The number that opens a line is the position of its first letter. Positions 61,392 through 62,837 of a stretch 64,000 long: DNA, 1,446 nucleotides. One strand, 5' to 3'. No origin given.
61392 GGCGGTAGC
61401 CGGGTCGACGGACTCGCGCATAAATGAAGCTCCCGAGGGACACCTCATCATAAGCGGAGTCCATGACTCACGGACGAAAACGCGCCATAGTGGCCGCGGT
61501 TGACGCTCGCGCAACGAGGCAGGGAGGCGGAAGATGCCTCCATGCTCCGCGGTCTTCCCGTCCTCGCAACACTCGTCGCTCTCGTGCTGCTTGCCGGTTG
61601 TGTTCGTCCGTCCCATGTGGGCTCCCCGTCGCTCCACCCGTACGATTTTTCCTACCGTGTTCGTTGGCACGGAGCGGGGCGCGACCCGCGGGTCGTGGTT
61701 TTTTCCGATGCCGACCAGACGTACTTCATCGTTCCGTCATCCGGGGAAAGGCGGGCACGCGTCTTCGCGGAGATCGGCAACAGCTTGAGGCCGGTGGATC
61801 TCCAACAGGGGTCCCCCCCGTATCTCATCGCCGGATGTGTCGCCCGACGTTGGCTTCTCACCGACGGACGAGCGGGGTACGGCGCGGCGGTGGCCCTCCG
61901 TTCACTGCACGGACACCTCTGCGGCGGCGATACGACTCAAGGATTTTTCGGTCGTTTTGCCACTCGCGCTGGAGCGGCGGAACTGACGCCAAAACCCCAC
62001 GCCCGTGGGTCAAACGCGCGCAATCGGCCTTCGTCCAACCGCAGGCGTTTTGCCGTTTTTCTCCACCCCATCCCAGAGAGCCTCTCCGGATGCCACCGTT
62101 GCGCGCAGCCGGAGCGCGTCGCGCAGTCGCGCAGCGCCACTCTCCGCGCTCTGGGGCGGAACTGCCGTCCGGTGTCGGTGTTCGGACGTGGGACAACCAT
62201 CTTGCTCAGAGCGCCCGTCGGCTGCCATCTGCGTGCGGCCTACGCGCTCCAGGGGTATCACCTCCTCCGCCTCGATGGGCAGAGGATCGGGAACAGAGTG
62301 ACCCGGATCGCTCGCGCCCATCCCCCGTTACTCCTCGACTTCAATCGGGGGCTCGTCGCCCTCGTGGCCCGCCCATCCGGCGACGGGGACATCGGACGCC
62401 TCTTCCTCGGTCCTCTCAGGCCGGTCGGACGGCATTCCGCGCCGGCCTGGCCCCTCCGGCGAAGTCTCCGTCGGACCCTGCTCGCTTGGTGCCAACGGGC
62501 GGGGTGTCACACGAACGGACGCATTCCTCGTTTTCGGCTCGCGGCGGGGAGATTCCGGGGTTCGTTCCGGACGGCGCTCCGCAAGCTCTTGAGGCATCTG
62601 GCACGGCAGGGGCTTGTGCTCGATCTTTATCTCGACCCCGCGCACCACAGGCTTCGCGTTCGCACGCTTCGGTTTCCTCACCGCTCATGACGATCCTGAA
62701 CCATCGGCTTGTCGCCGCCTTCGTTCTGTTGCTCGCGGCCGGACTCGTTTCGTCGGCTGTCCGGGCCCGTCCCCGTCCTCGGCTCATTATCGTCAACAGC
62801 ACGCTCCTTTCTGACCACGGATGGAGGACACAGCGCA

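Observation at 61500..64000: Second, R64-type (type IVb-like) pilus/secretin module at the window edge: lipoprotein, small secreted protein, liposecretin. Possible entry into a conjugative or genomic island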

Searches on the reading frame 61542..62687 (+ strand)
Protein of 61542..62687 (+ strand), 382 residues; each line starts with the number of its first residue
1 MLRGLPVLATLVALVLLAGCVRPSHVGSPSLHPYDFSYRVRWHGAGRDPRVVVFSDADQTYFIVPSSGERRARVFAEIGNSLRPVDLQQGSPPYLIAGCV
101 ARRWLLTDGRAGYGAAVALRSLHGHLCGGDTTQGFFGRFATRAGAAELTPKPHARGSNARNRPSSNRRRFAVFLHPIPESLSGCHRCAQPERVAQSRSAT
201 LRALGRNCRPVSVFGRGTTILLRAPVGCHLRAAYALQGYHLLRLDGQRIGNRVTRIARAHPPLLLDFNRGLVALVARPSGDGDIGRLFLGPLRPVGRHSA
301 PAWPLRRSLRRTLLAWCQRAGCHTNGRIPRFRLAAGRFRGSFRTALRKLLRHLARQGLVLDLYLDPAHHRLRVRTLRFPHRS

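Call 6: search_protein_families(library=pfam, proteins=[window:61542-62687:+], max_evalue=1)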
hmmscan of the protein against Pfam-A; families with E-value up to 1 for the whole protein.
window:61542-62687:+ (382 aa): 1 family
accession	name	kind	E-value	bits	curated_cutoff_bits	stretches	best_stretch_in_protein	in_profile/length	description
PF02657.20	SufE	-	0.1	12.8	27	1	68-109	10-51/121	Fe-S metabolism associated domain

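Call 7: search_protein_families(library=ncbifam, proteins=[window:61542-62687:+], max_evalue=1)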
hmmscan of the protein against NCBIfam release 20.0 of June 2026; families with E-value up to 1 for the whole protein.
window:61542-62687:+ (382 aa): 0 families

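Call 18: find_homologous_proteins(query=window:61542-62687:+, max_evalue=0.001)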
Query window:61542-62687:+ (382 aa): 6 proteins with E <= 0.001 among 8000 candidates.
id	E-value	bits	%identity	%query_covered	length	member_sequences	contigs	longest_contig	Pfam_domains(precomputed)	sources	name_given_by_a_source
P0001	6.2e-254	860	100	100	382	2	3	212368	-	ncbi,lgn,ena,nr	ncbi:MAG: hypothetical protein M1574_06035 [Gammaproteobacteria bacterium]|nr:hypothetical protein [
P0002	3.1e-200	683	85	100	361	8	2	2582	-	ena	-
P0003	2.2e-104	368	54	98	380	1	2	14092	-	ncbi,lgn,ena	-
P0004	9.1e-96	339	51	99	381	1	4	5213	-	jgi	jgi:hypothetical protein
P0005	2.9e-91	325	48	95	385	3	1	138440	-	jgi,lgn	jgi:hypothetical protein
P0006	4.8e-89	317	48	92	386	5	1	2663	-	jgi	jgi:hypothetical protein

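Call 19: find_encoding_contigs(protein=P0005, flank=10000, max_places=3)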
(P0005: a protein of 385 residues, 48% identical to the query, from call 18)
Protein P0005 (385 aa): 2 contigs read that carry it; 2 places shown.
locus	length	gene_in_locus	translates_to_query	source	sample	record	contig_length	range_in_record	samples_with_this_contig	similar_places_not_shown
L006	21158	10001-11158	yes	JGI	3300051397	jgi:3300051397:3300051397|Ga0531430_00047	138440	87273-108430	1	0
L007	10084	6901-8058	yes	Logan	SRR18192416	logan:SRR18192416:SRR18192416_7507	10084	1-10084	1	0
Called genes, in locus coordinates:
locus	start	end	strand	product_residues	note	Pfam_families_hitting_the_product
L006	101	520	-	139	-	PF02325:CCB3_YggT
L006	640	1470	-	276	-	PF03807:F420_oxidored, PF14748:P5CR_dimer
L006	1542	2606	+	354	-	PF00437:T2SSE, PF13191:AAA_16 (faint)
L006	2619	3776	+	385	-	PF00437:T2SSE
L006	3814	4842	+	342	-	PF00437:T2SSE, PF13401:AAA_22 (faint)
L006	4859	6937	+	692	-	PF00270:DEAD, PF04851:ResIII (weak), PF22590:Cas3-like_C_2 (weak), PF00271:Helicase_C, PF19833:RecG_dom3_C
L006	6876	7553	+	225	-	PF04345:Chor_lyase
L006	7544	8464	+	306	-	PF01040:UbiA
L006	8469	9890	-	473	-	PF13520:AA_permease_2, PF00324:AA_permease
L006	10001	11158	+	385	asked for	-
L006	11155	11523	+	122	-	PF10671:TcpQ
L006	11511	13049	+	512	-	PF00263:Secretin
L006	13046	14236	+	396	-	-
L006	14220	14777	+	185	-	-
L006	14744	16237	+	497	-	PF00437:T2SSE, PF13401:AAA_22 (faint)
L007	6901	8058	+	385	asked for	-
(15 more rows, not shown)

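Call 20: find_encoding_contigs(protein=P0003, flank=10000, max_places=3)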
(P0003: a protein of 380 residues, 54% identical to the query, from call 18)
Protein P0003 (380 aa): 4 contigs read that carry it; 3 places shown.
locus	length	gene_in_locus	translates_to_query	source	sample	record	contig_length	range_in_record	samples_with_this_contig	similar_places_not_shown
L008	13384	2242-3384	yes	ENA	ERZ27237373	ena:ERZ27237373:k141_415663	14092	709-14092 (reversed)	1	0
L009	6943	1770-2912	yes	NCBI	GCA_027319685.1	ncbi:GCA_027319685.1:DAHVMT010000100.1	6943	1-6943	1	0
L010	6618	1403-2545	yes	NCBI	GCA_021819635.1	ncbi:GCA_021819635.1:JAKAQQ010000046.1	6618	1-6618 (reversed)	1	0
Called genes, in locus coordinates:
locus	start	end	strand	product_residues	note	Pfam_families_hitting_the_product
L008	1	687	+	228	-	?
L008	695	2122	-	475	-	PF00324:AA_permease, PF13520:AA_permease_2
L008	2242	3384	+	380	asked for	-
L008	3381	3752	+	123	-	PF10671:TcpQ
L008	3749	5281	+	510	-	PF00263:Secretin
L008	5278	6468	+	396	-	-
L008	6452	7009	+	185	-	-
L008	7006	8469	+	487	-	PF00437:T2SSE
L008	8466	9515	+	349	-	PF00482:T2SSF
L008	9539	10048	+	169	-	PF05307:Bundlin (weak), PF08805:PilS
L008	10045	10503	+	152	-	-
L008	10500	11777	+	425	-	-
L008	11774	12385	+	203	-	-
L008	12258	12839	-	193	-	-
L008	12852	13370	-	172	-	-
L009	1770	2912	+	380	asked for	-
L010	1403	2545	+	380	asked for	-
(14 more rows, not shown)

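Call 21: find_encoding_contigs(protein=P0001, flank=10000, max_places=4)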
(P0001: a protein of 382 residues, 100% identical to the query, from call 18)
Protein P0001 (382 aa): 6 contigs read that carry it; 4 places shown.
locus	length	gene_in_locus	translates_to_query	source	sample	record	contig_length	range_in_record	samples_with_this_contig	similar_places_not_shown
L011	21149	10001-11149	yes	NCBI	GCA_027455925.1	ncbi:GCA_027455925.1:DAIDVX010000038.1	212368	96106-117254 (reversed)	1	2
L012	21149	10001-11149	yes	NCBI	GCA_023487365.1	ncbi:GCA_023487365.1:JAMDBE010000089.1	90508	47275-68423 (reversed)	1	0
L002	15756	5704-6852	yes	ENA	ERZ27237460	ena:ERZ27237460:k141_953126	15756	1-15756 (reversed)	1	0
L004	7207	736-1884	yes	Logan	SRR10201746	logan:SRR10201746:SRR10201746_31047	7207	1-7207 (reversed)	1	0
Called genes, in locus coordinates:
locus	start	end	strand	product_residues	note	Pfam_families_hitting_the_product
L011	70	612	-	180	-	PF02325:CCB3_YggT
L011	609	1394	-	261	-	PF03807:F420_oxidored, PF14748:P5CR_dimer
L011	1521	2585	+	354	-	PF00437:T2SSE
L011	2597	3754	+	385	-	PF00437:T2SSE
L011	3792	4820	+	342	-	PF00437:T2SSE, PF13401:AAA_22 (faint)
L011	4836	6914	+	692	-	PF04851:ResIII (weak), PF00270:DEAD, PF22590:Cas3-like_C_2 (faint), PF00271:Helicase_C, PF19833:RecG_dom3_C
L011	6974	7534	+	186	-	PF04345:Chor_lyase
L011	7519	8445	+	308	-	PF01040:UbiA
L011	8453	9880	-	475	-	PF00324:AA_permease, PF13520:AA_permease_2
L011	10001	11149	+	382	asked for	-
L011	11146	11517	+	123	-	PF10671:TcpQ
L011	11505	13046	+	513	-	PF00263:Secretin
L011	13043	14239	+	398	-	-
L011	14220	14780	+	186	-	-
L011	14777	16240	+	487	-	PF00437:T2SSE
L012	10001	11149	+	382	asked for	-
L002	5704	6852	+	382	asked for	-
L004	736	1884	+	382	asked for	-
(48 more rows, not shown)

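Call 32: predict_structure(alignment_id=A2)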
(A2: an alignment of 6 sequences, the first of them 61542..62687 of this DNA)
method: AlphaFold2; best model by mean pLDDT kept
length: 382 residues; sequences in the alignment: 6
mean_pLDDT: 44.2   pTM: 0.36
mean pLDDT of the five models: 44.2, 37.9, 34.8, 34.1, 32.9
residues with pLDDT >= 90: 0; 70-90: 64; 50-70: 70; < 50: 248
segments of 3 or more residues with pLDDT < 50: 1-207, 212-214, 238-241, 276-299, 378-382
pLDDT, mean of each block of 10 residues (from residue 1): 43 35 23 25 32 33 37 28 35 43 37 23 27 33 24 24 26 24 24 26 40 51 67 57 70 70 57 43 25 31 77 83 74 73 75 62 69 58 27
secondary structure, 60 per line:
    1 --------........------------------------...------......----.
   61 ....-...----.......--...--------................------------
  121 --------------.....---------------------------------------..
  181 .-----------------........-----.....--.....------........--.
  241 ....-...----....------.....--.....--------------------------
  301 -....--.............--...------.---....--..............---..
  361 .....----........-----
elements in order: H9-16 E41-43 E50-55 E60-64 H73-79 E82-84 H93-108 E135-139 H199-206 E212-216 E219-223 E230-237 E240-244 E246-248 E253-256 E263-267 E270-274 E302-305 H309-320 E323-325 E336-339 H342-355 E359-365 E370-377

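Call 33: search_protein_representatives(alignment_id=A2)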
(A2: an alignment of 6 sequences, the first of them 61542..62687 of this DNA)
Query: 6 sequences, 381 profile positions. Proteins with E-value up to 0.001 (for the whole library): 6; up to 1e-10: 2; up to 1e-30: 2. The best 6 are listed.
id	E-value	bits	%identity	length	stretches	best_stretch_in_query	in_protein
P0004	3.0e-197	671.8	-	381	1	1-379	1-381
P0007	3.3e-61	224.0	-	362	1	10-378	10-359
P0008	3.3e-06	42.9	-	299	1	14-115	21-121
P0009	1.3e-05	40.9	-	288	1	12-119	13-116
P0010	3.4e-04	36.3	-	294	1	5-109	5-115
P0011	9.3e-04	34.9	-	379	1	33-374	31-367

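Call 34: search_protein_families(library=pfam, proteins=[P0007, P0008, P0009, P0010, P0011], max_evalue=0.1)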
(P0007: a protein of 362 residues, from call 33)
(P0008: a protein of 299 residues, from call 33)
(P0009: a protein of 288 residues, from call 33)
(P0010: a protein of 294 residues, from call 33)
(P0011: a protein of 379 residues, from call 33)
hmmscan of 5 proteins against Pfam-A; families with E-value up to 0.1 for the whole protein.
P0007 (362 aa): 1 family
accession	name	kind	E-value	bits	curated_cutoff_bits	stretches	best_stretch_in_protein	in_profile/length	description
PF03524.21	CagX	-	0.071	13.4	34.2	0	29-108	112-189/198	Conjugal transfer protein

P0008 (299 aa): 2 families
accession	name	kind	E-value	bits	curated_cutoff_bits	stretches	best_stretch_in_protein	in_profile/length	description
PF03524.21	CagX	-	1.6e-08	35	34.2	1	40-115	115-189/198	Conjugal transfer protein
PF00691.25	OmpA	-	2e-05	25.3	27.2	1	203-273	1-75/98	OmpA family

P0009 (288 aa): 1 family
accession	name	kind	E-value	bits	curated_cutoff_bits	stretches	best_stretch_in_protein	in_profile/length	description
PF03524.21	CagX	-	3.4e-07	30.7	34.2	1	33-103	116-186/198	Conjugal transfer protein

P0010 (294 aa): 3 families
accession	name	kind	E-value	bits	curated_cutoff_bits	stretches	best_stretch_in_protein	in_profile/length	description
PF03524.21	CagX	-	3e-09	37.4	34.2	1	37-115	112-190/198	Conjugal transfer protein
PF09476.15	Pilus_CpaD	-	0.00011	22.4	31.1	1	186-283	37-135/200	Pilus biogenesis CpaD protein (pilus_cpaD)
PF00691.25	OmpA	-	0.00089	20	27.2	1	204-267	12-83/98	OmpA family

P0011 (379 aa): 2 families
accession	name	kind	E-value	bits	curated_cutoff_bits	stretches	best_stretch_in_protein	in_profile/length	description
PF10671.14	TcpQ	-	2.8e-16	59.8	27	1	290-367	2-79/80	Toxin co-regulated pilus biosynthesis protein Q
PF03524.21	CagX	-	0.00061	20.1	34.2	1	31-101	115-187/198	Conjugal transfer protein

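Call 40: find_related_loci(query=A2, collection=genome_contigs, flank=10000)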
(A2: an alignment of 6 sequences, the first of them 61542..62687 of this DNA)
Query A2 (382 aa) in genome_contigs; peptide patterns used: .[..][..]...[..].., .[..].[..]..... (x = any residue, [..] = any of these).
128 stretches matched a pattern; 2 encode a relative of the query (tblastn E <= 1e-3); 2 distinct loci.
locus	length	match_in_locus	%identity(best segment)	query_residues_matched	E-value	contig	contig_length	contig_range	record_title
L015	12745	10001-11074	82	1-382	0e+0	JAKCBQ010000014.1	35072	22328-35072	MAG: Proteobacteria bacterium isolate YF3.bin4 NODE_892_length_35072_cov_6.537874, whole genome shotgun sequence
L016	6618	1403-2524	54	1-376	9e-96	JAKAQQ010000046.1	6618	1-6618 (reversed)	MAG: Proteobacteria bacterium isolate YF2.bin84 NODE_13429_length_6618_cov_1.541057, whole genome shotgun sequence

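Call 45: search_solved_structures(query=A2, max_evalue=1)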
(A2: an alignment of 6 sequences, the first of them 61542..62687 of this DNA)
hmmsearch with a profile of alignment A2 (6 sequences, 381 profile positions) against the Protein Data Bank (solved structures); distinct sequences matched with E-value up to 1: 1.
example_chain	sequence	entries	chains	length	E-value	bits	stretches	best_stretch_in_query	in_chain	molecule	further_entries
2g9w_A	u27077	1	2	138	0.25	13.6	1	343-370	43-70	conserved hypothetical protein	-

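Call 75: fold_search(model_id=the predicted structure, library=pdb)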
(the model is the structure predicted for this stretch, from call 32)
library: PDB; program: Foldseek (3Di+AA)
matches with E <= 10: 527; with E <= 0.001: 0
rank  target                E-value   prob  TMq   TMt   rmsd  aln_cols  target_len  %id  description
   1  2l4w_MODEL_1_A        1.7e-02  0.99  0.17  0.47  15.6       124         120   17  NMR structure of the Xanthomonas VirB7 (released 2011-06-01)
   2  8eqv_B                7.5e-02  0.08  0.10  0.09  21.7       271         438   10  Cryo-EM structure of PRC2 in complex with the long isoform of AEBP2 (released 2024-07-31)
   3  8f9p_A                1.2e-01  0.94  0.13  0.10   4.0        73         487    5  Dog sialic acid esterase (SIAE) inactive mutant S128A (released 2024-05-29)
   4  5wai_F                1.3e-01  0.06  0.09  0.11  22.0       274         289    9  Crystal Structure of a Suz12-Rbbp4-Jarid2-Aebp2 Heterotetrameric Complex (released 2018-03-14)
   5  6gyb_A                1.6e-01  0.82  0.15  0.44  17.1       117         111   16  Cryo-EM structure of the bacteria-killing type IV secretion system core complex from Xanthomonas citri (released 2018-10-24)
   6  2ofq_MODEL_1_A        1.8e-01  0.99  0.18  0.65   3.0        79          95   11  NMR Solution Structure of a complex between the VirB9/VirB7 interaction domains of the pKM101 type IV secretio (released 2007-01-23)
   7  2dj4_MODEL_1_A        2.7e-01  0.33  0.13  0.32   5.5        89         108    9  Solution structure of the 13th filamin domain from human Filamin-B (released 2006-10-01)
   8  2wq8                  2.9e-01  0.87  0.14  0.09   5.6        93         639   11  Glycan labelling using engineered variants of galactose oxidase obtained by directed evolution (released 2010-09-01)
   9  9pvp                  2.9e-01  0.35  0.12  0.03   5.7        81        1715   10  Cryo-EM structure of receptor tyrosine kinase ROS1 extracellular domain (released 2026-02-25)
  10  6sws_B                3.1e-01  0.69  0.13  0.37   5.6        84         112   10  The DBB dimerization domain of B-cell adaptor for PI3K (BCAP) is required for down regulation of inflammatory signalli (released 2020-02-19)
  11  2eeb_MODEL_1_A        3.2e-01  0.33  0.12  0.31   6.2        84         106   11  Solution structure of the 22th filamin domain from human Filamin-B (released 2007-08-21)
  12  5l5g_B                3.6e-01  0.41  0.11  0.06   6.5        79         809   13  Plexin A2 full extracellular region, domains 1 to 8 modeled, data to 10 angstrom (released 2016-07-06)
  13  6nq3_F                3.6e-01  0.02  0.08  0.10  22.6       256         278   10  Crystal Structure of a SUZ12-RBBP4-PHF19-JARID2 Heterotetrameric Complex (released 2020-01-29)
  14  8vmi_T                4.0e-01  0.03  0.08  0.09  24.8       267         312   10  PRC2_AJ119-450 bound to H3K4me3 (released 2025-01-15)
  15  6j5i_F                4.3e-01  0.30  0.11  0.09   6.8        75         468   17  Cryo-EM structure of the mammalian DP-state ATP synthase (released 2019-06-26)
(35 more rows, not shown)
